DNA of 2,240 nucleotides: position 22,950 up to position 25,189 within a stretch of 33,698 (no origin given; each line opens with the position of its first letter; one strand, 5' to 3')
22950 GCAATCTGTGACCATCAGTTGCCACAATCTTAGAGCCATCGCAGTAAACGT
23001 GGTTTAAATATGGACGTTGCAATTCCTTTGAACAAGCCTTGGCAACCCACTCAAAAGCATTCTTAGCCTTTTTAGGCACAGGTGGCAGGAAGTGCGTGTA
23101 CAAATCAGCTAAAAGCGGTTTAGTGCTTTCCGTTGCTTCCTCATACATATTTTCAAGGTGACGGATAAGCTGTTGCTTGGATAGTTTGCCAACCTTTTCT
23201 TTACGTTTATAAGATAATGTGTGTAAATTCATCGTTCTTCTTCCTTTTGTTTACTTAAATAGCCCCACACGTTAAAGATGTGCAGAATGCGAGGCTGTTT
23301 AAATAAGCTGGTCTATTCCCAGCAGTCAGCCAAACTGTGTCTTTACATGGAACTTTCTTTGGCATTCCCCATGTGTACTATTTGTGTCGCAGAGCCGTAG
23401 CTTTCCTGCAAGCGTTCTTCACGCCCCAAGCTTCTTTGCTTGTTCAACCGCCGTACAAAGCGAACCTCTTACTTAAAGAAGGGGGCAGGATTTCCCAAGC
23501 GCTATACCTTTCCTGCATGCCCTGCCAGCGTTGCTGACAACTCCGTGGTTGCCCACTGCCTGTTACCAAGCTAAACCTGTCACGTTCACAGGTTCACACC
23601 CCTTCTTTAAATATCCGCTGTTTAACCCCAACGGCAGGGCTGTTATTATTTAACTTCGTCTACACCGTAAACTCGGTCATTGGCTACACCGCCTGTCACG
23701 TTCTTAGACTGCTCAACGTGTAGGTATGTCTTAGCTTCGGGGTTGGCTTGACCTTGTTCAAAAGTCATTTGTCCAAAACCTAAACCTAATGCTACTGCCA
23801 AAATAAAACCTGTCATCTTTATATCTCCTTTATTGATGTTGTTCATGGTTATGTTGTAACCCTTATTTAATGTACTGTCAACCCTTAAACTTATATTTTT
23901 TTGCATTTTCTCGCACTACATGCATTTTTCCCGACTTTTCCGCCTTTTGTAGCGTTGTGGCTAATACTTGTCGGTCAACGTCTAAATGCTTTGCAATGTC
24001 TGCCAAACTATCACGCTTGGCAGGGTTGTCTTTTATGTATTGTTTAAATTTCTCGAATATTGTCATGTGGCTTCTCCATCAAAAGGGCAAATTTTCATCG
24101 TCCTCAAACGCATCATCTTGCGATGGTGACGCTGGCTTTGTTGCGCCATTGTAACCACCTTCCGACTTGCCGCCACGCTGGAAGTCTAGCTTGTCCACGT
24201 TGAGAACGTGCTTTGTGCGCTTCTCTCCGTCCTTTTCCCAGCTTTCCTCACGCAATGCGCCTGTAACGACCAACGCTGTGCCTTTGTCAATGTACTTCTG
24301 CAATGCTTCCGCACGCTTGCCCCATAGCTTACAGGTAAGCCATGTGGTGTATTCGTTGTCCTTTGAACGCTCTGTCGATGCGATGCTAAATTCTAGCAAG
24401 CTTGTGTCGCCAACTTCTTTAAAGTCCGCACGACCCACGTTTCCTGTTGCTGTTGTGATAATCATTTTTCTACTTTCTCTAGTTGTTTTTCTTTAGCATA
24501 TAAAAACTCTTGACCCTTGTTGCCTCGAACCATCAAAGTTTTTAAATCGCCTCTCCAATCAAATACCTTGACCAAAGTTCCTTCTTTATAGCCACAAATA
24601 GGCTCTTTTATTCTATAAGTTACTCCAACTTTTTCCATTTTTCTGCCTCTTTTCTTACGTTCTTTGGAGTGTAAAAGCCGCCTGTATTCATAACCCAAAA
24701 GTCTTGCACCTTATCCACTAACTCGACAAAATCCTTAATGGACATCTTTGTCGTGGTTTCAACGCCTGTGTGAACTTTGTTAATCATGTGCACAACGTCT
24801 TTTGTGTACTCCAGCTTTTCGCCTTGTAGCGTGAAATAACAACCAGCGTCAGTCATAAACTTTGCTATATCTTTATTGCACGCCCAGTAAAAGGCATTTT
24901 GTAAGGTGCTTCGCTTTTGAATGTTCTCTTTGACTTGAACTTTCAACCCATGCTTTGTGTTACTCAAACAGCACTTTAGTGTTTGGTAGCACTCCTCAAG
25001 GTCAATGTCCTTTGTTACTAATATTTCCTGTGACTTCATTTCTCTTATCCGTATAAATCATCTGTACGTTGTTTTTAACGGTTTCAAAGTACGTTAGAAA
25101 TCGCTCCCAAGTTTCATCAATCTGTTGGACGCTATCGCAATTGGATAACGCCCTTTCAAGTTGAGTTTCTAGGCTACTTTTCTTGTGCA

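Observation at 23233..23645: About 410-nt ORF-free, heavily self-complementary segment: candidate large structured RNA with pseudoknot topology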

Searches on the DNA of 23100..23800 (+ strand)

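Call 4: search_rna_families(source=window, start=23100, end=23800, threshold=evalue, max_evalue=10, show_alignments=3)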
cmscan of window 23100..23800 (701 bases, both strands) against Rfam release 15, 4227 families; matches with E-value up to 10: 4.
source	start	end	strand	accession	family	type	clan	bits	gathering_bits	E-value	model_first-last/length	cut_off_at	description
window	23249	23306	-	RF03751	mir-7445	Gene; miRNA;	-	19.8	79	1.3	1-60/60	no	mir-7445 microRNA precursor family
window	23188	23270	+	RF02181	ST7-AS2_1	Gene; lncRNA;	-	14.1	80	3.5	1-72/72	no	ST7 antisense RNA 2 conserved region 1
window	23546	23582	+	RF02940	COG3860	Cis-reg;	-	13.1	42.5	3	1-54/54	no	COG3860 RNA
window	23476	23573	-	RF01514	Afu_513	Gene; snRNA; snoRNA; CD-box;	-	12.9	48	3.1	1-103/103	no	A. fumigatus snoRNA Afu_513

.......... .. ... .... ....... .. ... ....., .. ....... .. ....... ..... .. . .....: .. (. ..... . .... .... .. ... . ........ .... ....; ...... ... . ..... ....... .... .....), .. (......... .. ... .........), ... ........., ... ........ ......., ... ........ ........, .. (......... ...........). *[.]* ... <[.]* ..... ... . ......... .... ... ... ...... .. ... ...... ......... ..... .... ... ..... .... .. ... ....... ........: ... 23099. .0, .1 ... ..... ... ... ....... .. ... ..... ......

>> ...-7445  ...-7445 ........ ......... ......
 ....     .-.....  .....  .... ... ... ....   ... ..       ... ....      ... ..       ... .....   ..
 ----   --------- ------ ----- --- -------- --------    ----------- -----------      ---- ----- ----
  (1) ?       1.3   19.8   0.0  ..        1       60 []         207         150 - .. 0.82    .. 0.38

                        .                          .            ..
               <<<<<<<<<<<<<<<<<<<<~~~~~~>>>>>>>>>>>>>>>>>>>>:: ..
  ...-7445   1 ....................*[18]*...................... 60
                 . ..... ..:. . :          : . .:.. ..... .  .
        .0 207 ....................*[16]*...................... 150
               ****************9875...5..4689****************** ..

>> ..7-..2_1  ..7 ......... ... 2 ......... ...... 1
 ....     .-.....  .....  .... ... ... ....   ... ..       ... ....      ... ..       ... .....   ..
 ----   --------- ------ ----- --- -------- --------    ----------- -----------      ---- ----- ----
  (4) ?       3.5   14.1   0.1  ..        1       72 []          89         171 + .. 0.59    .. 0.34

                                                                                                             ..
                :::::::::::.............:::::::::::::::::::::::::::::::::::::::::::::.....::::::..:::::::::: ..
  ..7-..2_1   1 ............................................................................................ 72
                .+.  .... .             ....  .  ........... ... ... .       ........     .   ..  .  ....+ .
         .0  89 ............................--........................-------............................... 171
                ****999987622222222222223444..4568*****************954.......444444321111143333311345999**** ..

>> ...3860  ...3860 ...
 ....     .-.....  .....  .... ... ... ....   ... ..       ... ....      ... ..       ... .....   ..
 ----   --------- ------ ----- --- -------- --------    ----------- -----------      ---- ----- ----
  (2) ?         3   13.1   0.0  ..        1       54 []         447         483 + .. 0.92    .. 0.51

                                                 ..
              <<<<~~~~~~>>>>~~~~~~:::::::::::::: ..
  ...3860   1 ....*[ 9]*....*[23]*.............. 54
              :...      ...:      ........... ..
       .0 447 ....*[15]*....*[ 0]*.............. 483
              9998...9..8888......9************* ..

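Call 8: search_dna_similar(query=window:23233-23645:+, collection=phages, mode=distant, max_rows=40)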
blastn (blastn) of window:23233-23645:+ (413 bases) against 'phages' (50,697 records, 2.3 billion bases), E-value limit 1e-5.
No match.

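Call 66: search_dna_similar(query=window:23233-23660:-, collection=plasmids, mode=distant, max_evalue=0.01, max_rows=10)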
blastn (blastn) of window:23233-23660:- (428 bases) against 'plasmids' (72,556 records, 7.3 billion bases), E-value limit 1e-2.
No match.

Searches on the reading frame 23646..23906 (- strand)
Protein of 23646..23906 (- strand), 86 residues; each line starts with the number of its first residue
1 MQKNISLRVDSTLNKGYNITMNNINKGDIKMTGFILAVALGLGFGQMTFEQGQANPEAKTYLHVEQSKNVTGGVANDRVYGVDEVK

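Call 13: search_protein_families(library=pfam, proteins=[window:23646-23906:-], max_evalue=0.01)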
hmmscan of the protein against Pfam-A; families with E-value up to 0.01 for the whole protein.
window:23646-23906:- (86 aa): 0 families

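Call 14: search_protein_families(library=phrogs, proteins=[window:23646-23906:-], max_evalue=0.001)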
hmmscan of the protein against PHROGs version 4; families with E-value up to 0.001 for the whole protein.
window:23646-23906:- (86 aa): 0 families

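Call 19: find_encoding_contigs(protein=window:23646-23906:-, flank=5000, max_places=10)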
Protein window:23646-23906:- (86 aa): no gene with exactly this product is on record in the collection.

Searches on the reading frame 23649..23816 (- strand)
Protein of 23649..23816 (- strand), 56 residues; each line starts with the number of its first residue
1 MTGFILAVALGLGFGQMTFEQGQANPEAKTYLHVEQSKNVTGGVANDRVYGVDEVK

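Call 33: find_homologous_proteins(query=window:23649-23816:-, max_evalue=0.01)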
Query seq(56 aa) (56 aa): 4 proteins with E <= 0.01 among 4 candidates.
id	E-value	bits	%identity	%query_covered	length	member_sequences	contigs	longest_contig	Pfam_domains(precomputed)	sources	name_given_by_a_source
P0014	9.1e-27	108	96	100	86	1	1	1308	-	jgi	-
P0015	9.9e-27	108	91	100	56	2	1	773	-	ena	-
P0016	5.1e-23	97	84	100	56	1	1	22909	-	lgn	-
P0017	1.2e-20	89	80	96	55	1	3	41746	-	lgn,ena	-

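Call 34: find_encoding_contigs(protein=P0017, flank=6000, max_places=5)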
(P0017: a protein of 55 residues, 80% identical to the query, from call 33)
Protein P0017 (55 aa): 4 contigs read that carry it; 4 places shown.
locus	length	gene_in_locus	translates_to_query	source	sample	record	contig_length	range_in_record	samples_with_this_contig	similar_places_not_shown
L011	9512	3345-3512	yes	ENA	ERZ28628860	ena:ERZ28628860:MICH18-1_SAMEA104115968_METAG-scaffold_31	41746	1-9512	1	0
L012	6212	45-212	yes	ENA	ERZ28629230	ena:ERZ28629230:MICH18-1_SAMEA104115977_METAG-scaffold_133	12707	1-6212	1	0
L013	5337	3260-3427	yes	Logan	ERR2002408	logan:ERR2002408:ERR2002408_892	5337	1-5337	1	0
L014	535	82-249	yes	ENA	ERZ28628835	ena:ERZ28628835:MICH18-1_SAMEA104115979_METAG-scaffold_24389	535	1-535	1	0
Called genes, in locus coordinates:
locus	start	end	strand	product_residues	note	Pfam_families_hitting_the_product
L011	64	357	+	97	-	-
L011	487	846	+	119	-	-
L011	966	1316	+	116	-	-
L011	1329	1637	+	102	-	-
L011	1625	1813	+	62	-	-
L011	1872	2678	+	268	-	PF12083:DUF3560, PF24692:DUF7659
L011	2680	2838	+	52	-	-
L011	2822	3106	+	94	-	-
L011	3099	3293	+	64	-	-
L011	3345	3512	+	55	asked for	-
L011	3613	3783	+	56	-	-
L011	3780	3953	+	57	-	-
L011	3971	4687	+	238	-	-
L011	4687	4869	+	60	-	-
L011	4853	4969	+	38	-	-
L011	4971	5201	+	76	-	-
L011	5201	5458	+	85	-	-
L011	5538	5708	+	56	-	-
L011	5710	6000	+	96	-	-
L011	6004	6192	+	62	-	-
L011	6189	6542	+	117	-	-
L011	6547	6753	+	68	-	-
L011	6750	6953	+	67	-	-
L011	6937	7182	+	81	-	-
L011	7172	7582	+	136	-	PF14354:Lar_restr_allev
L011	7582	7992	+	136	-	-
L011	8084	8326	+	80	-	-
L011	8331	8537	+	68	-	-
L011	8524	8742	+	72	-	PF02954:HTH_8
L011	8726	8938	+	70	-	PF13560:HTH_31, PF12844:HTH_19 (weak), PF01381:HTH_3, PF13443:HTH_26 (weak)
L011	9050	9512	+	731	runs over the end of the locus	PF09250:Prim-Pol, PF08707:PriCT_2, PF13148:DUF3987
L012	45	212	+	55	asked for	-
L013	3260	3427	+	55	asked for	-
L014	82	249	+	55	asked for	-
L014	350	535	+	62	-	?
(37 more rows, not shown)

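Call 35: find_encoding_contigs(protein=P0014, flank=3000, max_places=3)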
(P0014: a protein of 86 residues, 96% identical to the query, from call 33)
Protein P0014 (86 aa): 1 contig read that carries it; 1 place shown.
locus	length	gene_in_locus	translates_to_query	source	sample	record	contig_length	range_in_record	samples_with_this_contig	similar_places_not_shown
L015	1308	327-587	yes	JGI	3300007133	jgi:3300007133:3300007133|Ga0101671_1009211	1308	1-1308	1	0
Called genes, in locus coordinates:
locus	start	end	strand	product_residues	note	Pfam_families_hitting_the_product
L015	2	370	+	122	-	?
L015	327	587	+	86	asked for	-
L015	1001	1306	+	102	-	?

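Call 36: find_encoding_contigs(protein=P0015, flank=3000, max_places=3)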
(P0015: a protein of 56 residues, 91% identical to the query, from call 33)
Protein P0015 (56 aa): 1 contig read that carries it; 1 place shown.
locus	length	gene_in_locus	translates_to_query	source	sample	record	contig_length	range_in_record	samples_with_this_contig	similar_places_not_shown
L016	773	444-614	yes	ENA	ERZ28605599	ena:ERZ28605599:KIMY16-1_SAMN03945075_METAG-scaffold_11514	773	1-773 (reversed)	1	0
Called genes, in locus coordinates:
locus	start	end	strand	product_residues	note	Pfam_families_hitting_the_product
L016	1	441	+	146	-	?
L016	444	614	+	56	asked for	-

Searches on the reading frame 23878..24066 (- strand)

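Call 13: search_protein_families(library=pfam, proteins=[window:23878-24066:-], max_evalue=0.01)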
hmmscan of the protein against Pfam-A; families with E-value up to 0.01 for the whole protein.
window:23878-24066:- (62 aa): 2 families
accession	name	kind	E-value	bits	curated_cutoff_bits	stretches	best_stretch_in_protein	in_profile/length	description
PF12802.13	MarR_2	-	0.00075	20.1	27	1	10-46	13-48/61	MarR family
PF09012.17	FeoC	-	0.0026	18.3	21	1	6-56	4-52/69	FeoC like transcriptional regulator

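Call 14: search_protein_families(library=phrogs, proteins=[window:23878-24066:-], max_evalue=0.001)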
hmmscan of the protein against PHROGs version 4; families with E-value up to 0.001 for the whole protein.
window:23878-24066:- (62 aa): 0 families

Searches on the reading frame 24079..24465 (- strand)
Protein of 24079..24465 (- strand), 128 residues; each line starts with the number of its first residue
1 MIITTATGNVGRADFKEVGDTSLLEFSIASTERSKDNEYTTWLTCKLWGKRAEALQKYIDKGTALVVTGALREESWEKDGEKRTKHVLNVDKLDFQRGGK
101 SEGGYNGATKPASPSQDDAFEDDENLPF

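Call 13: search_protein_families(library=pfam, proteins=[window:24079-24465:-], max_evalue=0.01)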
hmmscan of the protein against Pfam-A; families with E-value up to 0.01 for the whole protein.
window:24079-24465:- (128 aa): 1 family
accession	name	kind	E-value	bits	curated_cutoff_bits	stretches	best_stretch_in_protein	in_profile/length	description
PF00436.31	SSB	-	6.2e-17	62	26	1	6-95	6-103/104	Single-strand binding protein family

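Call 14: search_protein_families(library=phrogs, proteins=[window:24079-24465:-], max_evalue=0.001)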
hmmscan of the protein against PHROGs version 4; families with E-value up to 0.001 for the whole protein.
window:24079-24465:- (128 aa): 1 family
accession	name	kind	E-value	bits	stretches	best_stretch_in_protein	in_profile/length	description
phrog_44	-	DNA, RNA and nucleotide metabolism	8.4e-26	92.3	1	5-128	91-228/271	single strand DNA binding protein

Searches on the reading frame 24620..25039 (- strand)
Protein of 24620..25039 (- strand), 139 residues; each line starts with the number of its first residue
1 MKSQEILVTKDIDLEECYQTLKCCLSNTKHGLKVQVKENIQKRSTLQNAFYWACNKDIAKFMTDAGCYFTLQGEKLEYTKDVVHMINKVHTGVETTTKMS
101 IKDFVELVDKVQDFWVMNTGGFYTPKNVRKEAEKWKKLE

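Call 13: search_protein_families(library=pfam, proteins=[window:24620-25039:-], max_evalue=0.01)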
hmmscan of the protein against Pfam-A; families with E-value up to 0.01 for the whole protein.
window:24620-25039:- (139 aa): 1 family
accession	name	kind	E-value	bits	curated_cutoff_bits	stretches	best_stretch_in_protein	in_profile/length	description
PF05772.17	NinB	-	5.4e-05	23.5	23.8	1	7-116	6-124/131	NinB protein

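Call 14: search_protein_families(library=phrogs, proteins=[window:24620-25039:-], max_evalue=0.001)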
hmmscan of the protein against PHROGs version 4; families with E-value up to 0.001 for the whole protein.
window:24620-25039:- (139 aa): 1 family
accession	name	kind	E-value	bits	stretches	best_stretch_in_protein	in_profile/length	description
phrog_72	-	DNA, RNA and nucleotide metabolism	2.1e-13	51.7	1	1-137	7-157/161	NinB/ Orf homologous recombination mediator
